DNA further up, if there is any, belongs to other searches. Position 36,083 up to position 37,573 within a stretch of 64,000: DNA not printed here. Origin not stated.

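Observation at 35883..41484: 2-oxoacid:ferredoxin oxidoreductase and a group-4 [NiFe]-hydrogenase core in one gene string with no membrane subunit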

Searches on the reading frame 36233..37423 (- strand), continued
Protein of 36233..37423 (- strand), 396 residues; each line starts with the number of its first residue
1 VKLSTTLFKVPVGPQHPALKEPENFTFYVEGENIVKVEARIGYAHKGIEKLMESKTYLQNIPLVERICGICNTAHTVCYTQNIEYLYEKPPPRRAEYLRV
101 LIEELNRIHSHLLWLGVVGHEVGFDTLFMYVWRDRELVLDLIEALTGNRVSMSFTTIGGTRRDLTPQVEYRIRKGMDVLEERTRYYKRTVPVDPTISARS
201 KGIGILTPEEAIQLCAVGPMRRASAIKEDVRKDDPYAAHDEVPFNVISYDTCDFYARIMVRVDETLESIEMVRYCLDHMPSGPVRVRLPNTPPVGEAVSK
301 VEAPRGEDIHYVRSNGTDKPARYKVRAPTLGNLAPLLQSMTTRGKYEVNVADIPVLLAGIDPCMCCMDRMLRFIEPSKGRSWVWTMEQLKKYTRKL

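Call 13: find_related_loci(query=window:36233-37423:-, collection=genome_contigs, flank=10000)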
Query window:36233-37423:- (396 aa) in genome_contigs; peptide patterns used: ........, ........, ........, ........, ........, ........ (x = any residue, [..] = any of these).
83 stretches matched a pattern; 21 encode a relative of the query (tblastn E <= 1e-3); 21 distinct loci.
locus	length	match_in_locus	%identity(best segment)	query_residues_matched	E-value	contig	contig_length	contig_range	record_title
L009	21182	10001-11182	88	2-395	0e+0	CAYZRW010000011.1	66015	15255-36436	MAG TPA_asm: uncultured Candidatus Bathyarchaeia archaeon isolate SRP098346_co1_347 genome assembly, contig: NODE_141_le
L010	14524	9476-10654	85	3-395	0e+0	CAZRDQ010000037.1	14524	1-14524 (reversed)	MAG TPA_asm: uncultured Candidatus Bathyarchaeia archaeon isolate SRP098346_co1_450 genome assembly, contig: NODE_4667_l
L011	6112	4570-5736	72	8-396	0e+0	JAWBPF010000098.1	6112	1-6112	MAG: Candidatus Bathyarchaeia archaeon isolate HHBFW-2_201803_bins_83 HHBFW-2_201803_bins_83_scaffold_98, whole genome s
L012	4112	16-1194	69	4-396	0e+0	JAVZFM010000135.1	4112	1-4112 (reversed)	MAG: Candidatus Bathyarchaeia archaeon isolate DRTY-6_201803_bins_58 DRTY-6_201803_bins_58_scaffold_135, whole genome sh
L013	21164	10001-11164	66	8-395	0e+0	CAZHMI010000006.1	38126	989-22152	MAG TPA_asm: uncultured Candidatus Bathyarchaeia archaeon isolate binchicken_co274_450 genome assembly, contig: NODE_273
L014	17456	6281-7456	61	1-394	4e-177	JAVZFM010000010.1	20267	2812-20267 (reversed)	MAG: Candidatus Bathyarchaeia archaeon isolate DRTY-6_201803_bins_58 DRTY-6_201803_bins_58_scaffold_10, whole genome sho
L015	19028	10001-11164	71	8-395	0e+0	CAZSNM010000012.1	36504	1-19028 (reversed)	MAG TPA_asm: uncultured Candidatus Bathyarchaeia archaeon isolate SRP104967_co1_100 genome assembly, contig: NODE_353_le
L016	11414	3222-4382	59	3-395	1e-159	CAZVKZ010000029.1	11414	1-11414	MAG TPA_asm: uncultured Candidatus Bathyarchaeia archaeon isolate binchicken_co10_289 genome assembly, contig: NODE_4097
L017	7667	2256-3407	59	6-395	3e-159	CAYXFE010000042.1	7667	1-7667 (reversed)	MAG TPA_asm: uncultured Candidatus Bathyarchaeia archaeon isolate SRP141559_co1_159 genome assembly, contig: NODE_5944_l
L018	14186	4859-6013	59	5-395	3e-158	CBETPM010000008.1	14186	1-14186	MAG TPA_asm: Candidatus Bathyarchaeota archaeon isolate SRR13309661_metabat2_5 genome assembly, contig: ERZ26778927.74,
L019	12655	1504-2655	57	6-395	3e-155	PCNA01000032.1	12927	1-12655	MAG: Candidatus Bathyarchaeota archaeon B24-2 bin242_scaffold2455, whole genome shotgun sequence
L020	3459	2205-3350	59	6-393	5e-161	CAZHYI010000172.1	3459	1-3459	MAG TPA_asm: uncultured Candidatus Bathyarchaeia archaeon isolate binchicken_co6_85 genome assembly, contig: NODE_38531_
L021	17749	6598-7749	57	6-395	9e-154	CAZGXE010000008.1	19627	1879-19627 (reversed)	MAG TPA_asm: uncultured Candidatus Bathyarchaeia archaeon isolate binchicken_co6_429 genome assembly, contig: NODE_2757_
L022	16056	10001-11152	56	6-395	3e-152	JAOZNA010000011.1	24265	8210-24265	MAG: Candidatus Bathyarchaeota archaeon isolate GMC4_bin_42_sub GMC4_1682_length_24265_cov_9.734738, whole genome shotgu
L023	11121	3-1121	59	17-395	3e-150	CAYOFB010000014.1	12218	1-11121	MAG TPA_asm: uncultured Candidatus Bathyarchaeia archaeon isolate binchicken_co123_18 genome assembly, contig: NODE_3930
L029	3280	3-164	98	343-396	3e-30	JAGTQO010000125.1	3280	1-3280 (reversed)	MAG: Candidatus Bathyarchaeota archaeon isolate QZM_A2_bin_35 QZM_A2_bin_35_scaffold_16324_curated, whole genome shotgun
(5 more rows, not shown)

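Call 28: search_protein_families(library=ncbifam, proteins=[window:36233-37423:-], max_evalue=0.00001)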
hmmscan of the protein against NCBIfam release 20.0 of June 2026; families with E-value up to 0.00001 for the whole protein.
window:36233-37423:- (396 aa): 13 families
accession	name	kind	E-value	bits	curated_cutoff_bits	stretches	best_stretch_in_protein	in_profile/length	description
NF004739.1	PRK06075.1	equivalog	9.1e-97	324.2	360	2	9-287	2-280/384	NADH-quinone oxidoreductase subunit D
NF040602.1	F420_dehyd_FpoD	exception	2.4e-88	296.6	600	1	10-369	10-372/372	F420H2 dehydrogenase subunit FpoD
TIGR01962.1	NuoD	equivalog_domain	4.1e-87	292.6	459.35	2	10-288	5-283/386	NADH dehydrogenase (quinone) subunit D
NF008974.0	PRK12322.1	equivalog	6.1e-77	259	522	1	4-368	3-365/366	NADH-quinone oxidoreductase subunit D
NF009808.0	PRK13292.1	equivalog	5.8e-68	229.5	1156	1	10-282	410-682/791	NADH-quinone oxidoreductase subunit B/C/D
NF005649.0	PRK07415.1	equivalog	2.8e-64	217.6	583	1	8-284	11-288/394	NAD(P)H-quinone oxidoreductase subunit H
NF008728.0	PRK11742.1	equivalog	1.4e-62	211.9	840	1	11-293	218-500/598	NADH-quinone oxidoreductase subunit C/D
NF033181.1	NiFeSe_hydrog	equivalog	2.5e-17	63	600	2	31-114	24-106/507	nickel-dependent hydrogenase large subunit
TIGR03295.1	frhA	equivalog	8.1e-15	54.7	392.5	1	46-173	41-175/412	coenzyme F420 hydrogenase subunit alpha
NF045518.1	H2_NiFeSe_large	exception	9.1e-15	54.4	780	2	256-356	358-456/485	NiFeSe hydrogenase large subunit HysA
NF041785.2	VhuA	equivalog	1.2e-08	34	800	1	45-114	38-107/418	F420-non-reducing hydrogenase Vhu subunit A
NF040828.1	sulfhyd_ShyA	equivalog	6.1e-08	32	700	0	29-142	21-136/415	NAD(P)-dependent hydrogenase/sulfhydrogenase 2 subunit alpha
NF007778.0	PRK10467.1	equivalog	6.9e-06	24.6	969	0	41-113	34-106/567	hydrogenase 2 large subunit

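Call 29: search_protein_families(library=pfam, proteins=[L013:8733-9080:+, L013:11176-12159:+, L013:12510-12755:+, L013:13040-13351:+, L013:13051-14904:+, L013:14911-16983:+, L013:16980-18512:+, L014:7477-8454:+, L013:3110-5116:+, L001:11602-12687:-], max_evalue=0.001)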
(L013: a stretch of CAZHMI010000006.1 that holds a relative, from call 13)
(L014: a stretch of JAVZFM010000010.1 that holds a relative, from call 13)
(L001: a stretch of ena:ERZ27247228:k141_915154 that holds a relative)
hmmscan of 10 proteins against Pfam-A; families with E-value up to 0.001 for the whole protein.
L013:8733-9080:+ (115 aa): 1 family
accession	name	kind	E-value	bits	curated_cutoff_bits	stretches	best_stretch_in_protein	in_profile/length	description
PF00507.24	Oxidored_q4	-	3.2e-08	34.1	23.3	1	23-110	3-89/99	NADH-ubiquinone/plastoquinone oxidoreductase, chain 3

L013:11176-12159:+ (327 aa): 1 family
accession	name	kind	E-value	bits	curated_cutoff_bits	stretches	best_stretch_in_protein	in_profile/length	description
PF00146.26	NADHdh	-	6.5e-89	298.6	27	1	22-323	9-297/298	NADH dehydrogenase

L013:12510-12755:+ (81 aa): 2 families
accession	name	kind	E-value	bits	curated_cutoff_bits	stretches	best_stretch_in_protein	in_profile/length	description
PF13244.11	MbhD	-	4.5e-10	40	27.2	1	12-76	1-65/67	MBH, subunit D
PF00499.25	Oxidored_q3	-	8.4e-10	39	33.2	1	17-75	1-59/146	NADH-ubiquinone/plastoquinone oxidoreductase chain 6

L013:13040-13351:+ (103 aa): 1 family
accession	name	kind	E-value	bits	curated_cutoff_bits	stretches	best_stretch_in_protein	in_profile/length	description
PF00420.29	Oxidored_q2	-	7.6e-23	80.5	26.1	1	8-103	2-95/95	NADH-ubiquinone/plastoquinone oxidoreductase chain 4L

L013:13051-14904:+ (617 aa): 2 families
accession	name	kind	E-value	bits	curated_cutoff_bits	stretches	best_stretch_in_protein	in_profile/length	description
PF00361.26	Proton_antipo_M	-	1.2e-60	205.7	21.5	2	235-435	1-198/294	NADH:quinone oxidoreductase/Mrp antiporter, TM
PF00662.26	Proton_antipo_N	-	1.7e-10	41.1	24.5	1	179-219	11-51/51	NADH-Ubiquinone oxidoreductase (complex I), chain 5 N-terminus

L013:14911-16983:+ (690 aa): 2 families
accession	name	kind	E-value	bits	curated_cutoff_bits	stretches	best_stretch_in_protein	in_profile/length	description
PF00361.26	Proton_antipo_M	-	3.1e-64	217.4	21.5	1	140-461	1-292/294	NADH:quinone oxidoreductase/Mrp antiporter, TM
PF00662.26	Proton_antipo_N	-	6.9e-14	51.9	24.5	1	81-123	8-50/51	NADH-Ubiquinone oxidoreductase (complex I), chain 5 N-terminus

L013:16980-18512:+ (510 aa): 2 families
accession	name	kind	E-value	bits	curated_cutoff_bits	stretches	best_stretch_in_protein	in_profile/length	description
PF00361.26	Proton_antipo_M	-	1.4e-67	228.5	21.5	1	136-426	2-292/294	NADH:quinone oxidoreductase/Mrp antiporter, TM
PF00662.26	Proton_antipo_N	-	1.4e-08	34.9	24.5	1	79-119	11-51/51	NADH-Ubiquinone oxidoreductase (complex I), chain 5 N-terminus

L014:7477-8454:+ (325 aa): 1 family
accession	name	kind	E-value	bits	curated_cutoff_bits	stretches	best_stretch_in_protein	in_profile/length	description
PF00146.26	NADHdh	-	4e-89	299.4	27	1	20-321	8-297/298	NADH dehydrogenase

L013:3110-5116:+ (668 aa): 17 families
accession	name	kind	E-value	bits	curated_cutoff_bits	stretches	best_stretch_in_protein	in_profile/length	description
PF00037.32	Fer4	-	1.4e-18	66.3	21.1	3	627-649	2-24/24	4Fe-4S binding domain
PF12838.12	Fer4_7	-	4.6e-15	56.3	27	1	599-647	2-52/52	4Fe-4S dicluster domain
PF07992.20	Pyr_redox_2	-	6.6e-13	49.2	26.1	1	158-252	3-84/291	Pyridine nucleotide-disulphide oxidoreductase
PF13484.11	Fer4_16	-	1.6e-11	45.2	30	0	633-654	2-25/66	4Fe-4S double cluster binding domain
PF12837.12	Fer4_6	-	2.6e-11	43.3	25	3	626-648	2-24/24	4Fe-4S binding domain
PF13237.11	Fer4_10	-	4.7e-11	42.9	25.5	1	593-644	3-53/53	4Fe-4S dicluster domain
PF25160.1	LdpA_Fe-S-bd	-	7.5e-10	38.9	27.6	1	603-651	7-46/49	LdpA Fe-S cluster-binding domain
PF14697.11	Fer4_21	-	7.6e-10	39.2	35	1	592-650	1-59/59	4Fe-4S dicluster domain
PF13187.11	Fer4_9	-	3.1e-09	37.2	27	1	599-648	2-52/52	4Fe-4S dicluster domain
PF12797.12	Fer4_2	-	5.4e-08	32.7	24.5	1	251-270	3-22/22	4Fe-4S binding domain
PF12831.13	FAD_oxidored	-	1.5e-07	31.5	27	1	159-195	3-39/416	FAD dependent oxidoreductase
PF01266.30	DAO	-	2.3e-07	31.1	27.9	1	159-192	3-36/353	FAD dependent oxidoreductase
PF13450.12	NAD_binding_8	-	2.7e-07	31.2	21.9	1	160-209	1-50/68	NAD(P)-binding Rossmann-like domain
PF00890.30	FAD_binding_2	-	4.6e-07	29.8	20.4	1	159-195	3-39/414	FAD binding domain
PF13183.11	Fer4_8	-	2.2e-05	25.3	27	0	257-271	53-67/68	4Fe-4S dicluster domain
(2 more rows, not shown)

L001:11602-12687:- (361 aa): 8 families
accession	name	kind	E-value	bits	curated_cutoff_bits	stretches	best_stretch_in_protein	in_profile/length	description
PF04432.18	FrhB_FdhB_C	-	3.2e-40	137.9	23.3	1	180-332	3-149/150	Coenzyme F420 hydrogenase/dehydrogenase, beta subunit C terminus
PF04422.18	FrhB_FdhB_N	-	5.4e-23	81.4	22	1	92-162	1-70/78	Coenzyme F420 hydrogenase/dehydrogenase, beta subunit N-term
PF13187.11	Fer4_9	-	9.9e-06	25.9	27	1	21-62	2-49/52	4Fe-4S dicluster domain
PF00037.32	Fer4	-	1.6e-05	24.9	21.1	1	15-36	2-23/24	4Fe-4S binding domain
PF14697.11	Fer4_21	-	2.7e-05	24.6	35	1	16-62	3-53/59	4Fe-4S dicluster domain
PF13237.11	Fer4_10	-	3.3e-05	24.1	25.5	1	16-61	4-53/53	4Fe-4S dicluster domain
PF13183.11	Fer4_8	-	0.00047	21.1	27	0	21-33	5-17/68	4Fe-4S dicluster domain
PF12838.12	Fer4_7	-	0.00051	20.9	27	1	21-61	2-49/52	4Fe-4S dicluster domain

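Call 31: find_related_loci(query=A1, collection=genome_contigs, flank=4000)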
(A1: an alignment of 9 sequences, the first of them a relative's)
Query A1 (325 aa) in genome_contigs; peptide patterns used: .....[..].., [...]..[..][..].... (x = any residue, [..] = any of these).
600 stretches matched a pattern (row limit reached: there are more); 588 encode a relative of the query (tblastn E <= 1e-3); the best 80 are kept; 80 distinct loci.
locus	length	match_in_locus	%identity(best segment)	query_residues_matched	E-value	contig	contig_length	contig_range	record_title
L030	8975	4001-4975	100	1-325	0e+0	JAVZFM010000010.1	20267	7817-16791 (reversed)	MAG: Candidatus Bathyarchaeia archaeon isolate DRTY-6_201803_bins_58 DRTY-6_201803_bins_58_scaffold_10, whole genome sho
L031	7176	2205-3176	60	1-325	9e-134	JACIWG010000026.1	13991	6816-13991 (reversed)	MAG: Nitrososphaeria archaeon isolate MAG-19 Nitrososphaeria_E3_bin12_Scaffold_26, whole genome shotgun sequence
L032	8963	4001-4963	57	7-324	2e-120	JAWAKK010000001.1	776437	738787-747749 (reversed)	MAG: Candidatus Nezhaarchaeales archaeon isolate SRBZ-1_201901_bins_7 SRBZ-1_201901_bins_7_scaffold_1, whole genome shot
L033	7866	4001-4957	60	5-324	4e-117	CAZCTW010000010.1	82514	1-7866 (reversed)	MAG TPA_asm: uncultured Thermofilaceae archaeon isolate SRP141552_co1_150 genome assembly, contig: NODE_85_length_82514_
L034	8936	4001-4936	52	10-324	1e-112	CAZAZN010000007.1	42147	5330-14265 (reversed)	MAG TPA_asm: uncultured Thermofilaceae archaeon isolate SRP141559_co1_235 genome assembly, contig: NODE_284_length_42147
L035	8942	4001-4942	57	5-324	3e-104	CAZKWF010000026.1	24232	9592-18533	MAG TPA_asm: uncultured Candidatus Bathyarchaeia archaeon isolate binchicken_co294_181 genome assembly, contig: NODE_242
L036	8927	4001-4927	55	10-323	1e-102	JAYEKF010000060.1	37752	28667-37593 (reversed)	MAG: Thermoproteota archaeon isolate MAG144 MAG144_60, whole genome shotgun sequence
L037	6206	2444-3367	52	6-320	1e-100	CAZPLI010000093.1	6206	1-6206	MAG TPA_asm: uncultured Thermofilaceae archaeon isolate SRP141552_co1_50 genome assembly, contig: NODE_6555_length_6206_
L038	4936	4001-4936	51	9-321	1e-99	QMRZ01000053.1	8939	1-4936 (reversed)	MAG: Thermoprotei archaeon isolate B17_G15 B17_Guay15_scaffold_02325, whole genome shotgun sequence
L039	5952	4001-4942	50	2-321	6e-100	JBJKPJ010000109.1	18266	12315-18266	MAG: Candidatus Bathyarchaeia archaeon isolate Bin_119 S1Ck127_3738138_flag_1_multi_6.0000_len_18266, whole genome shotg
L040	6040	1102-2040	50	4-322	2e-96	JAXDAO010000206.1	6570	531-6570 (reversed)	MAG: Candidatus Bathyarchaeia archaeon isolate POMEDNA-A10 Raw1_k127_329781, whole genome shotgun sequence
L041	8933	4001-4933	51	6-322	7e-96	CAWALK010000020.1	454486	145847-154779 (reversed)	MAG: uncultured archaeon isolate MFD01872.bin.1.337 genome assembly, contig: contig_79660, whole genome shotgun sequence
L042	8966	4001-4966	53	7-325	2e-95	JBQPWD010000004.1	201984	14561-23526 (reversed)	MAG: Candidatus Bathyarchaeota archaeon isolate SZTDM_202302_bins_159 SZTDM_202302_bins_159_scaffold_4, whole genome sho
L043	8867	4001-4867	49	30-324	6e-93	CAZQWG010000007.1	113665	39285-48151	MAG TPA_asm: uncultured Candidatus Bathyarchaeia archaeon isolate SRP323688_co1_180 genome assembly, contig: NODE_335_le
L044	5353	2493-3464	45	7-324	1e-91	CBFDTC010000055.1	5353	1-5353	MAG TPA_asm: Candidatus Bathyarchaeota archaeon isolate SRR6823440_binner13_Refined_89 genome assembly, contig: ERZ65034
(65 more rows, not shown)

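Call 32: find_related_loci(query=window:36233-37423:-, collection=metagenome_contigs, flank=7000)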
Query window:36233-37423:- (396 aa) in metagenome_contigs; peptide patterns used: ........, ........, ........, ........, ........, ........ (x = any residue, [..] = any of these).
98 stretches matched a pattern; 40 encode a relative of the query (tblastn E <= 1e-3); 39 distinct loci.
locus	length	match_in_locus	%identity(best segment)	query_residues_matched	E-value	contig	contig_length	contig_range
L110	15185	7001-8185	96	2-396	0e+0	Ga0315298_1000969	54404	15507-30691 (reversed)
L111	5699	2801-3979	85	3-395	0e+0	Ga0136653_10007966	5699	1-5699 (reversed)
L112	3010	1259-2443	82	2-396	0e+0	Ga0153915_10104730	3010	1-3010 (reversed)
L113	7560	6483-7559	87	3-361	0e+0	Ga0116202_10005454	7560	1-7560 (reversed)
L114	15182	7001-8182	88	2-395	0e+0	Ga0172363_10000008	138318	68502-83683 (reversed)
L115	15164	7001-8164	73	8-395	0e+0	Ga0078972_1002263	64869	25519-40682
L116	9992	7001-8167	73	8-396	0e+0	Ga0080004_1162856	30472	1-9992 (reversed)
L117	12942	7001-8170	73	6-395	0e+0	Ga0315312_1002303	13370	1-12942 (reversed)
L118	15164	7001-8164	71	8-395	0e+0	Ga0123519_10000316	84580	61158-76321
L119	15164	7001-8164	71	8-395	0e+0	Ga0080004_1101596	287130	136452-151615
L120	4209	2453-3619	69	8-396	0e+0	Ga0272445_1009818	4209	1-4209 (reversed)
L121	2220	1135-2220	72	8-369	0e+0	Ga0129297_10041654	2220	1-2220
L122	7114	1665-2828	65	8-395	0e+0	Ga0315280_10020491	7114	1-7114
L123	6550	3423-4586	66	8-395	0e+0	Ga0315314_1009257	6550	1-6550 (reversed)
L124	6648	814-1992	64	3-395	0e+0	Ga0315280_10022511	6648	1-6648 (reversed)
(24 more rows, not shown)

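Call 37: find_related_loci(query=L013:11176-12159:+, collection=genome_contigs, flank=3000)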
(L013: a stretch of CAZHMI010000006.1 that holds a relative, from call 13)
Query L013:11176-12159:+ (327 aa) in genome_contigs; peptide patterns used: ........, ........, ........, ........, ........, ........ (x = any residue, [..] = any of these).
210 stretches matched a pattern; 170 encode a relative of the query (tblastn E <= 1e-3); the best 80 are kept; 80 distinct loci.
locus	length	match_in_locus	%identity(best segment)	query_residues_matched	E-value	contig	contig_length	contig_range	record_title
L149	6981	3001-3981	100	1-327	0e+0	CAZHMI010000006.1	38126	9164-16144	MAG TPA_asm: uncultured Candidatus Bathyarchaeia archaeon isolate binchicken_co274_450 genome assembly, contig: NODE_273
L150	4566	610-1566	71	9-327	1e-156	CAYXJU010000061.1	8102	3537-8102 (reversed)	MAG TPA_asm: uncultured Candidatus Bathyarchaeia archaeon isolate SRP098346_co1_293 genome assembly, contig: NODE_12046_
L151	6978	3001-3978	70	2-327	5e-155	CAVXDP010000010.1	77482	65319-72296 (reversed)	MAG: Candidatus Bathyarchaeota archaeon isolate MFD04408.bin.1.101 genome assembly, contig: contig_53719, whole genome s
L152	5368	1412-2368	72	9-327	1e-154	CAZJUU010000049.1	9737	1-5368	MAG TPA_asm: uncultured Candidatus Bathyarchaeia archaeon isolate binchicken_co124_324 genome assembly, contig: NODE_512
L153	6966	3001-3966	71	6-327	3e-153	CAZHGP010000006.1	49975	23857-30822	MAG TPA_asm: uncultured Nitrososphaeria archaeon isolate SRP104967_co1_8 genome assembly, contig: NODE_187_length_49975_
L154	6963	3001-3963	70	7-327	1e-151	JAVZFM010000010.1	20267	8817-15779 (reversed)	MAG: Candidatus Bathyarchaeia archaeon isolate DRTY-6_201803_bins_58 DRTY-6_201803_bins_58_scaffold_10, whole genome sho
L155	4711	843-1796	71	10-327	5e-154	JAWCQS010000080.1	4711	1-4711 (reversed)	MAG: Candidatus Bathyarchaeia archaeon isolate JZ-2_201907_bins_171 JZ-2_201907_bins_171_scaffold_80, whole genome shotg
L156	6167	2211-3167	67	10-327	2e-143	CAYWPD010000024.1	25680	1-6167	MAG TPA_asm: uncultured Candidatus Bathyarchaeia archaeon isolate binchicken_co124_5 genome assembly, contig: NODE_747_l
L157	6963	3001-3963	70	6-327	3e-142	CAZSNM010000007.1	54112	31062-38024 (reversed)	MAG TPA_asm: uncultured Candidatus Bathyarchaeia archaeon isolate SRP104967_co1_100 genome assembly, contig: NODE_163_le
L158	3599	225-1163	64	14-327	2e-142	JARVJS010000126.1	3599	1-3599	MAG: Nitrososphaeria archaeon isolate DRTY7.bin_36 NODE_2253_length_3599_cov_8.31393, whole genome shotgun sequence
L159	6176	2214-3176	61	3-327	1e-136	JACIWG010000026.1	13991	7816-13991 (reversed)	MAG: Nitrososphaeria archaeon isolate MAG-19 Nitrososphaeria_E3_bin12_Scaffold_26, whole genome shotgun sequence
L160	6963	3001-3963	61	3-327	2e-136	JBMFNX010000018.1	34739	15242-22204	MAG: Nitrososphaeria archaeon isolate KM4338-22 NODE_18_length_34739_cov_8.908430, whole genome shotgun sequence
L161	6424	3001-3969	63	3-325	4e-136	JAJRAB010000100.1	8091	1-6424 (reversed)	MAG: Candidatus Methanomethylicus sp. isolate OWC_0001 OWC_0001_k121_54011968, whole genome shotgun sequence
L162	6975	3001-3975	58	2-327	1e-132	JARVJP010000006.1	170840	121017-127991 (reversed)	MAG: Nitrososphaeria archaeon isolate DRTY6_bin.115 NODE_278_length_170840_cov_1.75933, whole genome shotgun sequence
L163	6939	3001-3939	62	14-327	1e-131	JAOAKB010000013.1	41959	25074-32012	MAG: Nitrososphaeria archaeon isolate SKW303 NODE_13_length_41959_cov_6.313930, whole genome shotgun sequence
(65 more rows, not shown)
